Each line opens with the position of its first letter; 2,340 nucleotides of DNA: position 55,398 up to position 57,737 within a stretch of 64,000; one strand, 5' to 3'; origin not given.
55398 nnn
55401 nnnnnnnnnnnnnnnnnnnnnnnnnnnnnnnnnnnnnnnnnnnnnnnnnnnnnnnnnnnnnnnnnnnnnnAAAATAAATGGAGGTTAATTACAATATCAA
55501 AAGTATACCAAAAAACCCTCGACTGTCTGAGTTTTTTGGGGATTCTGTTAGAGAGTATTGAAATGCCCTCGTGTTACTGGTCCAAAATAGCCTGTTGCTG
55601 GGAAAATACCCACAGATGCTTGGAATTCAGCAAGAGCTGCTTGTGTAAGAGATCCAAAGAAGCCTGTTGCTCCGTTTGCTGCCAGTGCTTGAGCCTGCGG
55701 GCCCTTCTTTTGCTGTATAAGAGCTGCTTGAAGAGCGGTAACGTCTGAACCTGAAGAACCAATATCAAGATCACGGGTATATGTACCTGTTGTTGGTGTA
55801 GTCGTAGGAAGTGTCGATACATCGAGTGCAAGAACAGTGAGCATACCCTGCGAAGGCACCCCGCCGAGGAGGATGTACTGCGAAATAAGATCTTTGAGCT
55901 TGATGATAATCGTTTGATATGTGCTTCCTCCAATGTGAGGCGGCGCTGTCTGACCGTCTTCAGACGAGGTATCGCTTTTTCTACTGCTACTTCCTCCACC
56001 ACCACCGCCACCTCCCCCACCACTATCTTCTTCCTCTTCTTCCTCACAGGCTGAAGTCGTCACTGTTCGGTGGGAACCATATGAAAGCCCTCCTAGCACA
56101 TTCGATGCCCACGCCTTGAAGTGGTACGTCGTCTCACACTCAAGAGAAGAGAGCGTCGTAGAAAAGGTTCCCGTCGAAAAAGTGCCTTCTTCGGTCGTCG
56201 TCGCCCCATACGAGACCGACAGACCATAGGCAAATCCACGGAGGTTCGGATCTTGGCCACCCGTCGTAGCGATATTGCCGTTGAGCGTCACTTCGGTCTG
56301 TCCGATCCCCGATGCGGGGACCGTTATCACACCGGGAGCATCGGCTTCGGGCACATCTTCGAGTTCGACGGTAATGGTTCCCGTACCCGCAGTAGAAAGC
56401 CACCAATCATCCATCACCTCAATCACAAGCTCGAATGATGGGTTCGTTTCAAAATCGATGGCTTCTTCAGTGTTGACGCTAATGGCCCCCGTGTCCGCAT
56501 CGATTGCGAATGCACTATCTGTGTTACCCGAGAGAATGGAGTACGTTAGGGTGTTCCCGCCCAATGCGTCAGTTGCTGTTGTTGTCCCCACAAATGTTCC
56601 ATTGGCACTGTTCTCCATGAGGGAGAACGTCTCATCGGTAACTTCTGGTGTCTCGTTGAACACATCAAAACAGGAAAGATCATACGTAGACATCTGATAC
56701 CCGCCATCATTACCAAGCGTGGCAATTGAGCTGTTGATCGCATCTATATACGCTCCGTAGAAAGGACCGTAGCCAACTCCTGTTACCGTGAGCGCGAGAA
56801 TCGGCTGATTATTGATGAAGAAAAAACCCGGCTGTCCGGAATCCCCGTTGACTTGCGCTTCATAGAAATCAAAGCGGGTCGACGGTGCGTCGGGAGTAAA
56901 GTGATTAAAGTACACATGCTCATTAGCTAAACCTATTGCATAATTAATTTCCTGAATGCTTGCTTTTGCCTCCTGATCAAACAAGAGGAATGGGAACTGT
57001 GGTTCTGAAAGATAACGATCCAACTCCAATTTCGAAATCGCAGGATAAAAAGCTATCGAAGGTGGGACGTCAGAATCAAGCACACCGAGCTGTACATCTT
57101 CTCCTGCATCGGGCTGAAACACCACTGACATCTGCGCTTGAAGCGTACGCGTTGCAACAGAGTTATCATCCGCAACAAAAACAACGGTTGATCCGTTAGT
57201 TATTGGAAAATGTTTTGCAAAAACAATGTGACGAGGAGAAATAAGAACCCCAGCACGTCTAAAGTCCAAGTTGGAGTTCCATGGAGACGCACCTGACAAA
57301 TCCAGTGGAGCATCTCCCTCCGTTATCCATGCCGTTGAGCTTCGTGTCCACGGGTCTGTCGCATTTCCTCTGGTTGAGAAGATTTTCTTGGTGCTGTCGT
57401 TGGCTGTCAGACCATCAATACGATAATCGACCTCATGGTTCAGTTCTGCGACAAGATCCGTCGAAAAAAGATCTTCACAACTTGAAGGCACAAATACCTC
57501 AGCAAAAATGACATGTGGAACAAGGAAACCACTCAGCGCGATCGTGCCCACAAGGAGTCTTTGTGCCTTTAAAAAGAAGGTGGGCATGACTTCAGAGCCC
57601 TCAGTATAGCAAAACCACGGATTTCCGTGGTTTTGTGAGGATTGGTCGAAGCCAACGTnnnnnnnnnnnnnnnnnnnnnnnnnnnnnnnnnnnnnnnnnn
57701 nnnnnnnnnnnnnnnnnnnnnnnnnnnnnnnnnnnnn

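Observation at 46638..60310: Array of four consecutive giant secreted mosaic proteins (P4-P7) with a common C-terminal cell-wall-anchoring module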

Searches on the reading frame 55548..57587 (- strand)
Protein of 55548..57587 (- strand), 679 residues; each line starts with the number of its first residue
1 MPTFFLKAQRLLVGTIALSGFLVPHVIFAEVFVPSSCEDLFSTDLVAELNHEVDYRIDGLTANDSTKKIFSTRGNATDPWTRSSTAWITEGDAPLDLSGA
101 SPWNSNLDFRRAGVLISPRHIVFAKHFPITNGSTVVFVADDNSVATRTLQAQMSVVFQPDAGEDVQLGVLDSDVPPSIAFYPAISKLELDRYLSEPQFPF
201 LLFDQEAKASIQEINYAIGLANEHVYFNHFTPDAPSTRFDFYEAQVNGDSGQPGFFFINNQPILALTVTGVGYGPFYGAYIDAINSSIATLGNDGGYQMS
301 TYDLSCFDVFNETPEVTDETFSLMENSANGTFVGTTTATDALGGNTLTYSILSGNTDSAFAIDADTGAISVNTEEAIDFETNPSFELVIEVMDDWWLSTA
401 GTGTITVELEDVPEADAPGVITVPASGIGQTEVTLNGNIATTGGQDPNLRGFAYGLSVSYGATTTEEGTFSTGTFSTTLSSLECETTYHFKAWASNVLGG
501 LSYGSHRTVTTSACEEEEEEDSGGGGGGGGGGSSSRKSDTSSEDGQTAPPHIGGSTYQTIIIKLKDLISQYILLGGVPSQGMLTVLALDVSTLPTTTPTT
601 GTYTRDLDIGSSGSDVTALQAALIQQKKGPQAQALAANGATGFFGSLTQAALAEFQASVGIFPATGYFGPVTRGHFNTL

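Call 8: search_protein_families(library=pfam, proteins=[window:55548-57587:-], max_evalue=0.01)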
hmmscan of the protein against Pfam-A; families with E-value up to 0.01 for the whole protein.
window:55548-57587:- (679 aa): 2 families
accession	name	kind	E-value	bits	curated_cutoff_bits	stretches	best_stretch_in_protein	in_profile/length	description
PF00028.23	Cadherin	-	1.7e-13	51.2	28.8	1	320-409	2-92/93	Cadherin domain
PF01471.23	PG_binding_1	-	2.5e-06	28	23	1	612-673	1-54/57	Putative peptidoglycan binding domain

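Call 19: find_homologous_proteins(query=window:55548-57587:-, max_evalue=0.00001)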
Query window:55548-57587:- (679 aa): 141 proteins with E <= 0.00001 among 8000 candidates; the best 120 are listed.
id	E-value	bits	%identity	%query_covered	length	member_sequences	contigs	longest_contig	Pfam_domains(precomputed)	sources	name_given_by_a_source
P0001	0.0e+0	1515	100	100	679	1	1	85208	PF00028.24,PF01471.24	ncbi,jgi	ncbi:MAG: hypothetical protein RLY47_358 [Candidatus Parcubacteria bacterium]|jgi:hypothetical prote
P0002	0.0e+0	1195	79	100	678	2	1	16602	PF00028.24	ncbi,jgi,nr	ncbi:MAG: hypothetical protein QG633_160 [Patescibacteria group bacterium]|jgi:hypothetical protein|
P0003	0.0e+0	1176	78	100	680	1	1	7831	PF00028.24,PF01471.24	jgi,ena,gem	-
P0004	1.6e-290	983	68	97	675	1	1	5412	PF00028.24,PF01471.24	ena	-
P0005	1.1e-269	914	63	99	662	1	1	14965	PF00028.24,PF01471.24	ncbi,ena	-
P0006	4.6e-228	777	58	95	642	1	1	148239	PF00028.24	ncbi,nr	ncbi:MAG: cadherin domain-containing protein [Candidatus Campbellbacteria bacterium]|nr:cadherin dom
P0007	8.0e-195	667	52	98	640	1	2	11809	PF00028.24,PF01471.24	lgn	-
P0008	5.8e-186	638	37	24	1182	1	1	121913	PF22914.3,PF09366.16,PF00028.24,PF17803.8,PF28399.1,PF12892.14,PF21027.4,PF25374.1,PF08266.19,PF23592.1,PF18962.8,PF09619.17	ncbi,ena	-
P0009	1.9e-121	425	47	59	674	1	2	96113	PF03160.21,PF00028.24,PF01471.24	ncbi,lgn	-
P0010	4.7e-110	387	44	59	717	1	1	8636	PF25374.1,PF23592.1,PF00028.24,PF01471.24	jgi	-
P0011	1.9e-101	359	44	16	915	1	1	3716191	PF22914.3,PF21027.4,PF25374.1,PF23592.1,PF18962.8,PF00028.24,PF17803.8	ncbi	ncbi:MAG: cadherin domain-containing protein, partial [Lentimicrobium sp.]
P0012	2.0e-100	355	39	56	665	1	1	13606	PF25374.1,PF23592.1,PF00028.24,PF17803.8,PF01471.24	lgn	-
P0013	1.3e-97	346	47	17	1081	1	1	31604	PF22914.3,PF09366.16,PF18014.8,PF00028.24,PF17803.8,PF22842.4,PF24507.2,PF21027.4,PF25374.1,PF23592.1,PF18962.8,PF03793.25,PF23567.3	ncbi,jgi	jgi:hypothetical protein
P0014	6.8e-96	340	35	96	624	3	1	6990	PF23592.1,PF00028.24,PF01471.24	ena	-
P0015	1.1e-95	340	38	58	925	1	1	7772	PF00028.24,PF01471.24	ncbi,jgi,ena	jgi:peptidoglycan hydrolase-like protein with peptidoglycan-binding domain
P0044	2.0e-41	160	41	39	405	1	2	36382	-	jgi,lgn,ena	-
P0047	3.2e-40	156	40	39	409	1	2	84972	-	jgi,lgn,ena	jgi:hypothetical protein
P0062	1.7e-36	144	37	38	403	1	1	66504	-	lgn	-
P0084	1.1e-31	128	37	38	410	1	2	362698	-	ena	-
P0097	2.9e-29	120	34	40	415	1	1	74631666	-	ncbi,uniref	ncbi:uncharacterized protein LOC143293099 [Babylonia areolata]|uniref:uncharacterized protein LOC143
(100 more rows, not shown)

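Call 20: find_encoding_contigs(protein=P0006, flank=10000, max_places=2)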
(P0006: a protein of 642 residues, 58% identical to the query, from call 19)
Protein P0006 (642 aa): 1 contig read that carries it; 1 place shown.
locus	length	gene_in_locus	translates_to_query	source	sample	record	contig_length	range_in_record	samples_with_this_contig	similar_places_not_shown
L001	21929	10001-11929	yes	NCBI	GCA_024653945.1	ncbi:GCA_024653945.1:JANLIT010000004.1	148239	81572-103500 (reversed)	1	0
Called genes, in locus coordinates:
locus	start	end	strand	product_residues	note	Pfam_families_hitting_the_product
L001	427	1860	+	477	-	PF02934:GatB_N, PF02637:GatB_Yqey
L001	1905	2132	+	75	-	-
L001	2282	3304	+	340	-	PF00044:Gp_dh_N, PF02800:Gp_dh_C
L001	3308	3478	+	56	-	-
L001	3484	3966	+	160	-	PF02502:LacAB_rpiB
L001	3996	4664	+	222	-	PF00834:Ribul_P_3_epim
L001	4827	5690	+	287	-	PF13292:DXP_synthase_N, PF00456:Transketolase_N, PF00676:E1_dh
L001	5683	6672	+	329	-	PF02779:Transket_pyr, PF02780:Transketolase_C, PF22613:Transketolase_C_1 (weak)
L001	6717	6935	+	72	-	PF07866:DUF1653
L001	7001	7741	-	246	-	PF13406:SLT_2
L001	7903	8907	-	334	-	PF00294:PfkB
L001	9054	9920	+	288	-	PF01116:F_bP_aldolase, PF02581:TMP-TENI (faint)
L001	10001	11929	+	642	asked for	PF00028:Cadherin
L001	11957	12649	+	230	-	PF01386:Ribosomal_L25p, PF14693:Ribosomal_TL5_C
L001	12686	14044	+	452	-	PF13406:SLT_2 (weak)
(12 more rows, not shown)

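Call 21: find_encoding_contigs(protein=P0002, flank=10000, max_places=2)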
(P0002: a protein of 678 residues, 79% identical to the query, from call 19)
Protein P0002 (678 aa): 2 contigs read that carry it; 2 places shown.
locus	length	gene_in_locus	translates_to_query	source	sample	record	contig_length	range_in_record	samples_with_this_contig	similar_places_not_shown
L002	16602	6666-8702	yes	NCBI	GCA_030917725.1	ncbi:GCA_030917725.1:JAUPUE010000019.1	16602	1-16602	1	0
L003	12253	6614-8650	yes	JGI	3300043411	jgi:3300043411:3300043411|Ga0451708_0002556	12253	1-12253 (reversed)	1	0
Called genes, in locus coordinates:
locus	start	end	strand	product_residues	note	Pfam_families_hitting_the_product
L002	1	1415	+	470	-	?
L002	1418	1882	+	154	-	PF13367:PrsW-protease (weak)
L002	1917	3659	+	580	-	PF00664:ABC_membrane, PF00005:ABC_tran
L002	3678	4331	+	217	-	PF08003:Methyltransf_9, PF13489:Methyltransf_23, PF01209:Ubie_methyltran, PF06325:PrmA (weak), PF13847:Methyltransf_31, PF08241:Methyltransf_11, PF08242:Methyltransf_12, PF13649:Methyltransf_25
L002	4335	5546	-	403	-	PF00704:Glyco_hydro_18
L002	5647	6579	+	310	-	-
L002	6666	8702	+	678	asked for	PF00028:Cadherin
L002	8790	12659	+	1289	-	PF12768:Rax2 (faint), PF17164:DUF5122 (faint), PF00400:WD40 (faint), PF20033:DUF6438 (faint)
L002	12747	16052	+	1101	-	PF02012:BNR (faint), PF15902:Sortilin-Vps10 (faint), PF13205:Big_5, PF26549:Tricorn_N (faint), PF07676:PD40 (faint)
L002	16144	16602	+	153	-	?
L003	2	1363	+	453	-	?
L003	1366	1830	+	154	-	PF13367:PrsW-protease (weak)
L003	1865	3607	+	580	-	PF00664:ABC_membrane, PF00005:ABC_tran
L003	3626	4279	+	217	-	PF08003:Methyltransf_9, PF13489:Methyltransf_23, PF01209:Ubie_methyltran, PF06325:PrmA (weak), PF13847:Methyltransf_31, PF08241:Methyltransf_11, PF08242:Methyltransf_12, PF13649:Methyltransf_25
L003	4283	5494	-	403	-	PF00704:Glyco_hydro_18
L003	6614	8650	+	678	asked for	PF00028:Cadherin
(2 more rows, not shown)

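Call 28: search_protein_families(library=pfam, proteins=[P0044, P0097], max_evalue=10)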
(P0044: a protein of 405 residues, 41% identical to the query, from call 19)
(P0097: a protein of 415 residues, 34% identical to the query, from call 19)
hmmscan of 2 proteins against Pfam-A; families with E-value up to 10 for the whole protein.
P0044 (405 aa): 3 families
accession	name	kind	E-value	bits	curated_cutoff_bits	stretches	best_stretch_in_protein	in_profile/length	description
PF00089.32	Trypsin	-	0.012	15.9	20.6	2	210-271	28-97/220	Trypsin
PF18981.6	InlK_D3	-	0.053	14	25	1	55-91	25-61/75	Internalin K domain (D3/D4)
PF03761.21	DUF316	-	0.2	11.6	21.2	1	189-232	55-94/282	Nematode trypsin-6-like family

P0097 (415 aa): 1 family
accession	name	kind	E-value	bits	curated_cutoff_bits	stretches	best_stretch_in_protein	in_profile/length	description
PF07648.20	Kazal_2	-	0.026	15.1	22.8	1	73-107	2-34/48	Kazal-type serine protease inhibitor domain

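Call 67: search_protein_families(library=phrogs, proteins=[window:55548-57587:-, P0044, P0084, P0062], max_evalue=0.001)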
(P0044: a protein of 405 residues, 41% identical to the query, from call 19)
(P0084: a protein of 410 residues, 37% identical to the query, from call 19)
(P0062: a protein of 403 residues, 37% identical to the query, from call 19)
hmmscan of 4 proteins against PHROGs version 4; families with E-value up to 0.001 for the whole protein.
window:55548-57587:- (679 aa): 2 families
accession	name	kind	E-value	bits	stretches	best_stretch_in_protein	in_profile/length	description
phrog_1493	-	lysis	7.6e-09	36.2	1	591-674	226-303/394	endolysin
phrog_17214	-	lysis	0.00025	21.8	1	594-673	230-309/322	endolysin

P0044 (405 aa): 0 families

P0084 (410 aa): 0 families

P0062 (403 aa): 0 families

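Call 68: search_protein_families(library=ncbifam, proteins=[window:55548-57587:-], max_evalue=0.001)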
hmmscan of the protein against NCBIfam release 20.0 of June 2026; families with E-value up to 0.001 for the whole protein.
window:55548-57587:- (679 aa): 1 family
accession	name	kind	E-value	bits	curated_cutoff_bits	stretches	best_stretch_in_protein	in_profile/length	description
NF049889.1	AlphArabdaseBT0360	equivalog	0.00078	18.1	600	0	431-519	48-137/639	arabinan endo-1,5-alpha-L-arabinosidase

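Call 78: find_encoding_contigs(protein=P0047, flank=8000, max_places=1)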
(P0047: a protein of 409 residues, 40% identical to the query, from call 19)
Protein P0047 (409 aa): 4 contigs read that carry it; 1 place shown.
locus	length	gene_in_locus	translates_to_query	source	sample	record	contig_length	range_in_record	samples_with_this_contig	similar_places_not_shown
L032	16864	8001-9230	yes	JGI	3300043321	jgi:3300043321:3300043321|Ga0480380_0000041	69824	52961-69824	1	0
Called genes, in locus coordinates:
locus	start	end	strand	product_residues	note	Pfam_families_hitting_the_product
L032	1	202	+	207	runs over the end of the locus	-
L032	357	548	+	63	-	-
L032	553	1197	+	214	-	PF04297:UPF0122, PF04545:Sigma70_r4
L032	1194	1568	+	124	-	-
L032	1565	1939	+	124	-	-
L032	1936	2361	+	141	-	-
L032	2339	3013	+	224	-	PF00574:CLP_protease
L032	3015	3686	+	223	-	-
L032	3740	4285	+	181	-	-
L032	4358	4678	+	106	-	-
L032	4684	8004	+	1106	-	PF18454:Mtd_N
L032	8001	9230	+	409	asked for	-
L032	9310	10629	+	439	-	-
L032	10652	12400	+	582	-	PF00535:Glycos_transf_2, PF10111:Glyco_tranf_2_2 (faint)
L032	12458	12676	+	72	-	-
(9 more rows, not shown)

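Call 79: find_encoding_contigs(protein=P0062, flank=8000, max_places=1)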
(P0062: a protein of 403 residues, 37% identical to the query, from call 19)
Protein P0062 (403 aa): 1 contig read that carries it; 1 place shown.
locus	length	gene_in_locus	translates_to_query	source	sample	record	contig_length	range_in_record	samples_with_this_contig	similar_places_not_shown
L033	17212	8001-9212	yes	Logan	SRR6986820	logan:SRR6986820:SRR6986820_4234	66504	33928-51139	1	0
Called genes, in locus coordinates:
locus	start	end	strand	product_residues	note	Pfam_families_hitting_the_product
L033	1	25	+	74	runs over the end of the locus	-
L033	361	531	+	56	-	-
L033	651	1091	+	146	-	-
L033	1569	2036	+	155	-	-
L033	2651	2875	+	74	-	-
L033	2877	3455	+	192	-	-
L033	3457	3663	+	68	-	-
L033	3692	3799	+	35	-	-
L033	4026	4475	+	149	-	-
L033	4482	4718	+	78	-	-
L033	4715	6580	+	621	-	-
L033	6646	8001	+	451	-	PF18454:Mtd_N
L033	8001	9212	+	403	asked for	-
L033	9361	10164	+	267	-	-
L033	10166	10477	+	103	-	-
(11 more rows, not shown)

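Call 80: find_encoding_contigs(protein=P0084, flank=8000, max_places=1)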
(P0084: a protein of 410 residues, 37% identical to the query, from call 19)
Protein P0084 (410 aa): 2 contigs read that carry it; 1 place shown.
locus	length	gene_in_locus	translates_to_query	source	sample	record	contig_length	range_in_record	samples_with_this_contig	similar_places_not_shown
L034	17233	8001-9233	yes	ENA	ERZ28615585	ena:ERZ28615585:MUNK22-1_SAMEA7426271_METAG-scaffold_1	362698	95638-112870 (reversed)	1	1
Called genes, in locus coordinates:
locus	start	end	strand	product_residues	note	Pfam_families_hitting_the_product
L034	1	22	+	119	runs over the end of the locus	-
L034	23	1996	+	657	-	PF00092:VWA (weak)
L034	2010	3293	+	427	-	PF07394:DUF1501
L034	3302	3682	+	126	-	-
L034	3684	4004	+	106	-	-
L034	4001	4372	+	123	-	-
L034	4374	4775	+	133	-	-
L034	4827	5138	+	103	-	-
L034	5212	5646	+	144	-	PF15891:Nuc_deoxyri_tr2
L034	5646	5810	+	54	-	-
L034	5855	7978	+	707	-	-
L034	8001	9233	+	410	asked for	-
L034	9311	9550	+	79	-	-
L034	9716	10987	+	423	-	PF02811:PHP, PF07733:DNA_pol3_alpha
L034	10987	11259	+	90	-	-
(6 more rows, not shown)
